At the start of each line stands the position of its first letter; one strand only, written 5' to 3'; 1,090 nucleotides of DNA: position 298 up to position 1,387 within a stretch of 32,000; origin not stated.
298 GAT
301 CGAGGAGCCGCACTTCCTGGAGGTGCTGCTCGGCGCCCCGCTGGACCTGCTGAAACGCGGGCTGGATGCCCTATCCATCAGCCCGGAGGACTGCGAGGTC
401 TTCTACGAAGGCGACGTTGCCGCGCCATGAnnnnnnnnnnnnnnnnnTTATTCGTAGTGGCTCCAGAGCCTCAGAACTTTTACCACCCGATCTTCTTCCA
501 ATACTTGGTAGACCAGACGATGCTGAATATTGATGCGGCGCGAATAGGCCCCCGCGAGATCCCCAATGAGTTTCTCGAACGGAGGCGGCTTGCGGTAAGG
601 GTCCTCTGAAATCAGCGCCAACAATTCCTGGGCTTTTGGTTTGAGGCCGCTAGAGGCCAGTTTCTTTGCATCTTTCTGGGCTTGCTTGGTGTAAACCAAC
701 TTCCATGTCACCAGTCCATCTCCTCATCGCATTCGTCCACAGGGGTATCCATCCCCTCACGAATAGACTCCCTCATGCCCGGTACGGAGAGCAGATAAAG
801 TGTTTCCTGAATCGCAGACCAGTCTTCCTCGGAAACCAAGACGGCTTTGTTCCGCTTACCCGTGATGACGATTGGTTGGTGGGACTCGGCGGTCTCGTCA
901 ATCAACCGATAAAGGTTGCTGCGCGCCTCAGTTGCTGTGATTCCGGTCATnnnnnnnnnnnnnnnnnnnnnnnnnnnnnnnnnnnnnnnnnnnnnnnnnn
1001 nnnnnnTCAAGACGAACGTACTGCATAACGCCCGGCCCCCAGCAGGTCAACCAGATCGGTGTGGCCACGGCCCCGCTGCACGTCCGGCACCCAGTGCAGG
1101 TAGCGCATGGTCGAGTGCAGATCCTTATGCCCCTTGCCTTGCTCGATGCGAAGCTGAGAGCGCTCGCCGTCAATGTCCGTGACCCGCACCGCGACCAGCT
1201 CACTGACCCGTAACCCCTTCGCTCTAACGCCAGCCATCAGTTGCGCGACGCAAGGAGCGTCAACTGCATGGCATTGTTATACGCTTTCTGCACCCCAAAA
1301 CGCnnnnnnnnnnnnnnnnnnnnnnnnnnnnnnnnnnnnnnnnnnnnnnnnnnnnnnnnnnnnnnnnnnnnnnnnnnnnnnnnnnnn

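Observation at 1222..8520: An entire type I R-M operon (about 7.3 kb, four genes) is bounded like a single integron cassette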

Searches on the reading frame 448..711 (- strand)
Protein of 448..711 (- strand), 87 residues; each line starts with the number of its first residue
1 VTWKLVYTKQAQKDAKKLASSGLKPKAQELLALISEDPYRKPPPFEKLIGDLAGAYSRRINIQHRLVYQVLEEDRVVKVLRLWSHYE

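Call 8: search_protein_families(library=pfam, proteins=[window:448-711:-])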
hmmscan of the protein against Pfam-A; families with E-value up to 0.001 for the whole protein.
window:448-711:- (87 aa): 3 families
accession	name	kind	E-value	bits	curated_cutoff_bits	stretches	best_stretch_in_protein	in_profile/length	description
PF06769.20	YoeB_toxin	-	1.5e-09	38.2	27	1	25-86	21-80/80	YoeB-like toxin of bacterial type II toxin-antitoxin system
PF05016.21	ParE_toxin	-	6.7e-09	36.6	23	1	6-85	2-85/89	ParE toxin of type II toxin-antitoxin system, parDE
PF15781.12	ParE-like_toxin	-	0.00012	22.4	28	1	6-85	2-79/87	ParE-like toxin of type II bacterial toxin-antitoxin system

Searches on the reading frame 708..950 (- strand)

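Call 8: search_protein_families(library=pfam, proteins=[window:708-950:-])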
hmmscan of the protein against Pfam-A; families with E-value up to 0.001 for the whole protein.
window:708-950:- (80 aa): 1 family
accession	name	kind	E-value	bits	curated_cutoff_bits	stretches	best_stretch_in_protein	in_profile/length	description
PF02604.26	PhdYeFM_antitox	-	4.6e-21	74.8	29.8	1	1-69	1-70/74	Antitoxin Phd_YefM, type II toxin-antitoxin system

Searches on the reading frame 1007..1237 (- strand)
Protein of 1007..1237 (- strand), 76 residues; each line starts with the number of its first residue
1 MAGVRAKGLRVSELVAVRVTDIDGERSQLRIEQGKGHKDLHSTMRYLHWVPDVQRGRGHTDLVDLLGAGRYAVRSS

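Call 8: search_protein_families(library=pfam, proteins=[window:1007-1237:-])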
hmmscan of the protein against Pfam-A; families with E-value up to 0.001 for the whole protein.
window:1007-1237:- (76 aa): 1 family
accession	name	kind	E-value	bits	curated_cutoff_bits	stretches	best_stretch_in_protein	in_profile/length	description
PF00589.27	Phage_integrase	-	2.5e-05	24.6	27.1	1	6-44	33-71/172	Phage integrase family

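Call 9: search_protein_families(library=ncbifam, proteins=[window:1007-1237:-])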
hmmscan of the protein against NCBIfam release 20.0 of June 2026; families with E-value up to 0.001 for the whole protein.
window:1007-1237:- (76 aa): 6 families
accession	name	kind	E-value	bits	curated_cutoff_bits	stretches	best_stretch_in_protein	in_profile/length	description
TIGR02249.1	integrase_gron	subfamily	4.4e-06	26.3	265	1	7-44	128-165/315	integron integrase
NF002331.0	PRK01287.1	subfamily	2.8e-05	23.2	371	1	7-40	174-207/365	site-specific tyrosine recombinase XerC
NF001399.0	PRK00283.1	subfamily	3.3e-05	23.3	279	1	6-39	145-177/300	tyrosine recombinase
NF040815.2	recomb_XerA_Arch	equivalog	3.8e-05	23.4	220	1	7-39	124-155/263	site-specific tyrosine recombinase/integron integrase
TIGR02225.1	recomb_XerD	equivalog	0.00038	19.9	329.6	1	6-39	135-167/290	site-specific tyrosine recombinase XerD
TIGR02224.1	recomb_XerC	equivalog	0.00052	19.5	335.15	1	7-39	140-171/295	tyrosine recombinase XerC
